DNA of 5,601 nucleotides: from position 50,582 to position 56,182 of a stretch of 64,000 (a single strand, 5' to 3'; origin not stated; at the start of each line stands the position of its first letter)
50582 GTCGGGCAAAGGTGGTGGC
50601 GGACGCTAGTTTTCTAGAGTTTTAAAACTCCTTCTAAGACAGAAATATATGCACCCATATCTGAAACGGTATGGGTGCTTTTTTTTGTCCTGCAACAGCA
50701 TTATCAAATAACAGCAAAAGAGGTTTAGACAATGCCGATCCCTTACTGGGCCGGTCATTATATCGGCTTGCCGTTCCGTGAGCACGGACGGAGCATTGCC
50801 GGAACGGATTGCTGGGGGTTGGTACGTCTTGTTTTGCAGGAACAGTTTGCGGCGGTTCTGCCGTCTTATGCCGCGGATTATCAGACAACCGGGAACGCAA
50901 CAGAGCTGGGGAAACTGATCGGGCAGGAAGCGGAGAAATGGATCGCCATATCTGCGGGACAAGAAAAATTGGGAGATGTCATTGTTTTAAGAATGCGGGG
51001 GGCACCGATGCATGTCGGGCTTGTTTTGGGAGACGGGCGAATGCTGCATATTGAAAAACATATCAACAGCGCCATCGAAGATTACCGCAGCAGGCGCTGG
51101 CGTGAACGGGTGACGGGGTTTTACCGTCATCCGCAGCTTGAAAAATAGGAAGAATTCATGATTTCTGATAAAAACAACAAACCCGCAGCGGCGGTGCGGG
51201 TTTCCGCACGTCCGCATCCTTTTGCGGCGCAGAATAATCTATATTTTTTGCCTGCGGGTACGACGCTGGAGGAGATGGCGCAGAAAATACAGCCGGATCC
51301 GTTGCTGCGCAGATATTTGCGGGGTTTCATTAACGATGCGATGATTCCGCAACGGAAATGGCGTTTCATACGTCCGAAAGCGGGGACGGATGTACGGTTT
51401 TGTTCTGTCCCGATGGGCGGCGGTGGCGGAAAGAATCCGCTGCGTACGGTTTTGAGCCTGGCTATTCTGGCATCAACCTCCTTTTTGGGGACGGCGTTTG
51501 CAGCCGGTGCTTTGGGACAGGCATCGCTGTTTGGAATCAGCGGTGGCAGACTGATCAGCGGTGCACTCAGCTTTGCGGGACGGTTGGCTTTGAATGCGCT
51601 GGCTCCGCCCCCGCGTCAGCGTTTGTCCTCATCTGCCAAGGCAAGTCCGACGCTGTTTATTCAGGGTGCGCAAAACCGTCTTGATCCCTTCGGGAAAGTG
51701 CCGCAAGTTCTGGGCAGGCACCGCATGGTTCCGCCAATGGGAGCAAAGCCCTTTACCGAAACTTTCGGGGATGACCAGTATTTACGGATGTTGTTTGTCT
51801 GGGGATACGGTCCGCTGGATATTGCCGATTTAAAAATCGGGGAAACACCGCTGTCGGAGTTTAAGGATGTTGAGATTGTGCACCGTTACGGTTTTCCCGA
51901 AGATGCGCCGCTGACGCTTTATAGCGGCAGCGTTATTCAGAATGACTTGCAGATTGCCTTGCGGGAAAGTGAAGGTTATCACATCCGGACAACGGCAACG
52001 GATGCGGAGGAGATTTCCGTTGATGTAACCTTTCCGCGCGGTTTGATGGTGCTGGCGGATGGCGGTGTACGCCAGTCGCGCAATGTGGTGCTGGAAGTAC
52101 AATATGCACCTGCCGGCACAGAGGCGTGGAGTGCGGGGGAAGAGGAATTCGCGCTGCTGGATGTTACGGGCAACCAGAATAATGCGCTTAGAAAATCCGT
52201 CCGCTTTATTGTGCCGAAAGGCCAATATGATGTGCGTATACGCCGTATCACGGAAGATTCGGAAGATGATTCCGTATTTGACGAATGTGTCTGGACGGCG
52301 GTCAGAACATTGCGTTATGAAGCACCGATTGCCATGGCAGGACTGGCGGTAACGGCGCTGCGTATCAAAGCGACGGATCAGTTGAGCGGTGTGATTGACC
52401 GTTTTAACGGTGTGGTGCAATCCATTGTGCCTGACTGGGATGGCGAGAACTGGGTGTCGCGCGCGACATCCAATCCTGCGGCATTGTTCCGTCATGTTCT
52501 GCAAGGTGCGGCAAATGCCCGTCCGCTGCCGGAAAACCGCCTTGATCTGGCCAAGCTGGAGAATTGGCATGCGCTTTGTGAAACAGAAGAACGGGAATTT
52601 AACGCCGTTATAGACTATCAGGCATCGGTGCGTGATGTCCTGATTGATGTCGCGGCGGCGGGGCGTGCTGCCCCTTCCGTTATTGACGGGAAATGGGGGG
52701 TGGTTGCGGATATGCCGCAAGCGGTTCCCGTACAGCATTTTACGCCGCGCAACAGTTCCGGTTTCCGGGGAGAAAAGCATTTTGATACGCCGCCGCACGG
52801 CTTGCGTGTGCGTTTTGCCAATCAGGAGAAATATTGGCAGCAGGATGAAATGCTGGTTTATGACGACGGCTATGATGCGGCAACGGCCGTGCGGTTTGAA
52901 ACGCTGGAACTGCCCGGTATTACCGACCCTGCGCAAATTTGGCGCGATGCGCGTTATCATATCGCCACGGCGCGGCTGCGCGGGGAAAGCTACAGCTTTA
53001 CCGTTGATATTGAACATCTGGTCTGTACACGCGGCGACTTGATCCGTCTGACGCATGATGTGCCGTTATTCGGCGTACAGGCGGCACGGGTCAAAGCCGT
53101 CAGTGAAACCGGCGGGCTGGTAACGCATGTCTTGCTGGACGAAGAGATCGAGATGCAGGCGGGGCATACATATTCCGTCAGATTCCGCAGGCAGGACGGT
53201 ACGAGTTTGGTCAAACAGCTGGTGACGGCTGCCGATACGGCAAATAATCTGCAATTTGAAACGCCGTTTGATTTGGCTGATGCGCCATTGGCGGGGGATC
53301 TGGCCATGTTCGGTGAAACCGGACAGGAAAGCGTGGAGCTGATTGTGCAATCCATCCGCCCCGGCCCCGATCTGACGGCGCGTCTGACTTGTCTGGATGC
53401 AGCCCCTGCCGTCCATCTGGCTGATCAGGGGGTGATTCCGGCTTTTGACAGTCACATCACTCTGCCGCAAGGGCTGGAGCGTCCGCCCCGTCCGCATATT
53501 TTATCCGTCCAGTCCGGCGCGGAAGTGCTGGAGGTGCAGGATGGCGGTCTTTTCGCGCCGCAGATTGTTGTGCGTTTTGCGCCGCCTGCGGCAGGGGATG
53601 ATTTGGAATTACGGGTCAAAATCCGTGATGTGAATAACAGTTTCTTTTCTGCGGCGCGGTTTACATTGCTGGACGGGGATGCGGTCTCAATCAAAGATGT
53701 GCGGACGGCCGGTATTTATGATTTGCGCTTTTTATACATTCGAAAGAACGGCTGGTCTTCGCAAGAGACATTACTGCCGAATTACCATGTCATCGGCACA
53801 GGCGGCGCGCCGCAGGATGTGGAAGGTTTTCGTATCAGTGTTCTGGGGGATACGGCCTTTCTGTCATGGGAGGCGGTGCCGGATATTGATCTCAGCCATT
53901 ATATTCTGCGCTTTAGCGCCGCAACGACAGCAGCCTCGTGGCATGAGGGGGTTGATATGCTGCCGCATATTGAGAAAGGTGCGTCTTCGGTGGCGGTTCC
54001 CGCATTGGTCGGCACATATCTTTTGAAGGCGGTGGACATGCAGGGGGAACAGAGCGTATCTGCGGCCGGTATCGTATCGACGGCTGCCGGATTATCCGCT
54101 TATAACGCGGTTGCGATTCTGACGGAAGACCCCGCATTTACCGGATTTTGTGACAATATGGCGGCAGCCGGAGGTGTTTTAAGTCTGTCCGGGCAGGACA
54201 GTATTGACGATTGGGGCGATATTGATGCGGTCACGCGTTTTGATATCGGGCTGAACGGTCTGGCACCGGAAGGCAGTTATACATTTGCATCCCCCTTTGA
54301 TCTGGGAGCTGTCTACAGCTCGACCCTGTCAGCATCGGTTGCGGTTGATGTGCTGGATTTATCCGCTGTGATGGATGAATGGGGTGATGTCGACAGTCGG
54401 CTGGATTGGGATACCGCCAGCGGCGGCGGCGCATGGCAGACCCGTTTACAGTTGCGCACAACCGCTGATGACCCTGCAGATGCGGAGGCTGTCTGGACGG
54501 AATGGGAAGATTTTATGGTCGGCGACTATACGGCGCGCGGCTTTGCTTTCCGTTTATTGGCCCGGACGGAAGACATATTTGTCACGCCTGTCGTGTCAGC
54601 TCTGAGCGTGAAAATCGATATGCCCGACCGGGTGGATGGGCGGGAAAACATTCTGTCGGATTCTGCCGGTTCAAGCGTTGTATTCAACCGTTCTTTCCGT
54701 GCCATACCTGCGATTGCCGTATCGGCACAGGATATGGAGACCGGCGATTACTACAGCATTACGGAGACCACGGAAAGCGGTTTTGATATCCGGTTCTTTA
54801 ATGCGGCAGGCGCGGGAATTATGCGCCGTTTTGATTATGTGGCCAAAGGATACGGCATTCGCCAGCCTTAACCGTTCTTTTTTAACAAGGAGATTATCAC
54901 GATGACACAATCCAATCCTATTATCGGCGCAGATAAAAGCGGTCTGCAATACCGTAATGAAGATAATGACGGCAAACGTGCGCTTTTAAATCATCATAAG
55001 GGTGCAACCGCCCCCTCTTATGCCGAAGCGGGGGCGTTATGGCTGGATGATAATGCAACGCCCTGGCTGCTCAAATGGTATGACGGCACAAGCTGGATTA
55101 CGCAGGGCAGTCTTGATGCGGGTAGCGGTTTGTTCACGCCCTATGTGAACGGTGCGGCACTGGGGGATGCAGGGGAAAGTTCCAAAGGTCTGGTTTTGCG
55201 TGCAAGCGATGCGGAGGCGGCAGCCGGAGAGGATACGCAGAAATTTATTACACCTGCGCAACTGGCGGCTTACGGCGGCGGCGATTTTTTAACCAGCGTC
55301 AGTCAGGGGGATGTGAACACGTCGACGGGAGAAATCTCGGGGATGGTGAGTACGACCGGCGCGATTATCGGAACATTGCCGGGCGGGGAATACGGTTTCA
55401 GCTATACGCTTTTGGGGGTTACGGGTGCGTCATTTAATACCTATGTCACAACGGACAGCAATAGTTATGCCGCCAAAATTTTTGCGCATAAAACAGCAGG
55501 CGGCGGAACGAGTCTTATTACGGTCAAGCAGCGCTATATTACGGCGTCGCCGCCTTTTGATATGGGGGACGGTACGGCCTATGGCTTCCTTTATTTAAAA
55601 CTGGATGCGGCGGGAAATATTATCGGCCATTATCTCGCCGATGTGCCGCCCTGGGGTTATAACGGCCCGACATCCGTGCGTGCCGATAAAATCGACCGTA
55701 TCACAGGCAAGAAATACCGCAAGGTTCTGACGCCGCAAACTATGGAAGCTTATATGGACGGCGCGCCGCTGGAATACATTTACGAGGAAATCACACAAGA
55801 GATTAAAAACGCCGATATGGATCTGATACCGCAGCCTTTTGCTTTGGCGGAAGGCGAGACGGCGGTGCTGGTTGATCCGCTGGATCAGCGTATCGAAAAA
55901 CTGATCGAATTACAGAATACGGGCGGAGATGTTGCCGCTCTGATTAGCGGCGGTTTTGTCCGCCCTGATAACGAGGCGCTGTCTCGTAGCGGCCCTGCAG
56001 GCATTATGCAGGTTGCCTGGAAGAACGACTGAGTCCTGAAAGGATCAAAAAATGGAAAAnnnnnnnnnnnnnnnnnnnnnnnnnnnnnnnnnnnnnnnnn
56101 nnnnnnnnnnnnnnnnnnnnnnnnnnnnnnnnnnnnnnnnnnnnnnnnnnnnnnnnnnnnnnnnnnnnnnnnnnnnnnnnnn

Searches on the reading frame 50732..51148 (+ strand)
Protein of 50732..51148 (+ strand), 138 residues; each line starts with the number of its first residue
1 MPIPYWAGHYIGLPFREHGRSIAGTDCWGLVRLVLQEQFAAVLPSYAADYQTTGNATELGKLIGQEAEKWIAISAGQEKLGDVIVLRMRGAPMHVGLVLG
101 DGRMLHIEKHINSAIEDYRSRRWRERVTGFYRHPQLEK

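Call 7: search_protein_families(library=pfam, proteins=[window:50732-51148:+], max_evalue=0.01)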
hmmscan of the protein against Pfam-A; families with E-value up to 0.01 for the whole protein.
window:50732-51148:+ (138 aa): 1 family
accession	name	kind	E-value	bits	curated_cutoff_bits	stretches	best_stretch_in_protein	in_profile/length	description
PF00877.26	NLPC_P60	-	6.7e-15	55.4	23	1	12-131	1-104/105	NlpC/P60 family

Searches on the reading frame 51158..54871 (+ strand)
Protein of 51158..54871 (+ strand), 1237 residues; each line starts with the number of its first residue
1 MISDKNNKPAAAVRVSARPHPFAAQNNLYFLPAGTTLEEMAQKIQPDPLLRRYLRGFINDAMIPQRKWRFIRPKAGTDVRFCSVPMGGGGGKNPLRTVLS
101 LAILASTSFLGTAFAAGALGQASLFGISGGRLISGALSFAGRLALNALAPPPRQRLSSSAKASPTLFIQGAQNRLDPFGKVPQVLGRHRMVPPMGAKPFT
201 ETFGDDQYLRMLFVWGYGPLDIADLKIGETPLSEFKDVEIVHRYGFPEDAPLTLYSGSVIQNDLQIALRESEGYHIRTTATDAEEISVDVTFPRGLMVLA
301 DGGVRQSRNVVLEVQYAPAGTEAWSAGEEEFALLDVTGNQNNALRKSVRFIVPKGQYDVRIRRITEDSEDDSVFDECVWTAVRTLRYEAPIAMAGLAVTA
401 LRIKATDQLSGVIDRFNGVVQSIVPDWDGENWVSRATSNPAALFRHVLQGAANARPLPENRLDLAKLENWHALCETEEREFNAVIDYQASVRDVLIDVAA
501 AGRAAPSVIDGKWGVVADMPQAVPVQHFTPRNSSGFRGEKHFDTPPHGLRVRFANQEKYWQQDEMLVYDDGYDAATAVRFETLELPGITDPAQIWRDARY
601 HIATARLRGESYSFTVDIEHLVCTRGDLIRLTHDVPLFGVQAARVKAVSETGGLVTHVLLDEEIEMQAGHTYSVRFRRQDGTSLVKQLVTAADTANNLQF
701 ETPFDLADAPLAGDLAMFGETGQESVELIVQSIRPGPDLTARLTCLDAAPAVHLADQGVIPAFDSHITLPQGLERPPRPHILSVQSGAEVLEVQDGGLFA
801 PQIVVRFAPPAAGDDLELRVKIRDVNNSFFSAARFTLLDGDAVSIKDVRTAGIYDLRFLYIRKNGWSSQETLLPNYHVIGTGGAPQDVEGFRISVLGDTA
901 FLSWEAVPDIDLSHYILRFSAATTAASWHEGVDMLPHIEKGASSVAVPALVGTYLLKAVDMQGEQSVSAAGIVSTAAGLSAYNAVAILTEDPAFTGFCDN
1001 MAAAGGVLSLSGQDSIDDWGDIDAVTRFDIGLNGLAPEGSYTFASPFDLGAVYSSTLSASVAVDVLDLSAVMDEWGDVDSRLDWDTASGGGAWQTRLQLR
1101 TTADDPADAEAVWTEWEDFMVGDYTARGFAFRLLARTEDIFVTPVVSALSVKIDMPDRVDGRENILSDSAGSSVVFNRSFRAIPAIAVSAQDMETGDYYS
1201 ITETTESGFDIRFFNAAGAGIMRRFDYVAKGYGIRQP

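Call 7: search_protein_families(library=pfam, proteins=[window:51158-54871:+], max_evalue=0.01)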
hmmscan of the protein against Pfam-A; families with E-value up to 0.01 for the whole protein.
window:51158-54871:+ (1237 aa): 2 families
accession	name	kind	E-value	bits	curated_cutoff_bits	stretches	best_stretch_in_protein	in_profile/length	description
PF24801.1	FNIII-A_GpJ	-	2e-20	73.7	27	1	261-387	4-125/126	Tip attachment protein J,FNIII-A domain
PF13550.12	Phage-tail_3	-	1.4e-08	35.2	23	1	488-641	3-158/164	Putative phage tail protein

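Call 32: search_solved_structures(query=window:51158-54871:+, max_evalue=0.001)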
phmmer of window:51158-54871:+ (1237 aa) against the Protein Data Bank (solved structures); distinct sequences matched with E-value up to 0.001: 0.

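Call 82: search_protein_families(library=ncbifam, proteins=[window:51158-54871:+], max_evalue=0.1)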
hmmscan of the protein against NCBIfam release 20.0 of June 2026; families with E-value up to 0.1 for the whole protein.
window:51158-54871:+ (1237 aa): 2 families
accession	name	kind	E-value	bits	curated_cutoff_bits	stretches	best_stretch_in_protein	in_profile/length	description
NF040662.1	attach_TipJ_rel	subfamily_domain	1.5e-63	215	140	1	281-753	3-476/477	host specificity factor TipJ family phage tail protein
NF049904.1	lambda_TipJ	exception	1.2e-06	26.3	1950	2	480-687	324-534/1163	phage attachment tail tip protein J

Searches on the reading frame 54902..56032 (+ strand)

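Call 7: search_protein_families(library=pfam, proteins=[window:54902-56032:+], max_evalue=0.01)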
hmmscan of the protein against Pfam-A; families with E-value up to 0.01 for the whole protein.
window:54902-56032:+ (376 aa): 0 families

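Call 35: search_protein_families(library=phrogs, proteins=[window:54902-56032:+], max_evalue=0.01)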
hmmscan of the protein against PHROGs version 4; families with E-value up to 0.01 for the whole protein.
window:54902-56032:+ (376 aa): 4 families
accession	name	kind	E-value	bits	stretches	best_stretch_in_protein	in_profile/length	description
phrog_30320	-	unknown function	0.00085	19.4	1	88-153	89-159/452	-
phrog_33754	-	unknown function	0.0014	18.4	1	35-125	21-106/555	-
phrog_24121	-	unknown function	0.0016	18.3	1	1-112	1-108/522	-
phrog_910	-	tail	0.0022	18.3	1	87-123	49-85/497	tail collar fiber protein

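Call 82: search_protein_families(library=ncbifam, proteins=[window:54902-56032:+], max_evalue=0.1)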
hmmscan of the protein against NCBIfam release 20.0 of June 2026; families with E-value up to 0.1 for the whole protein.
window:54902-56032:+ (376 aa): 0 families
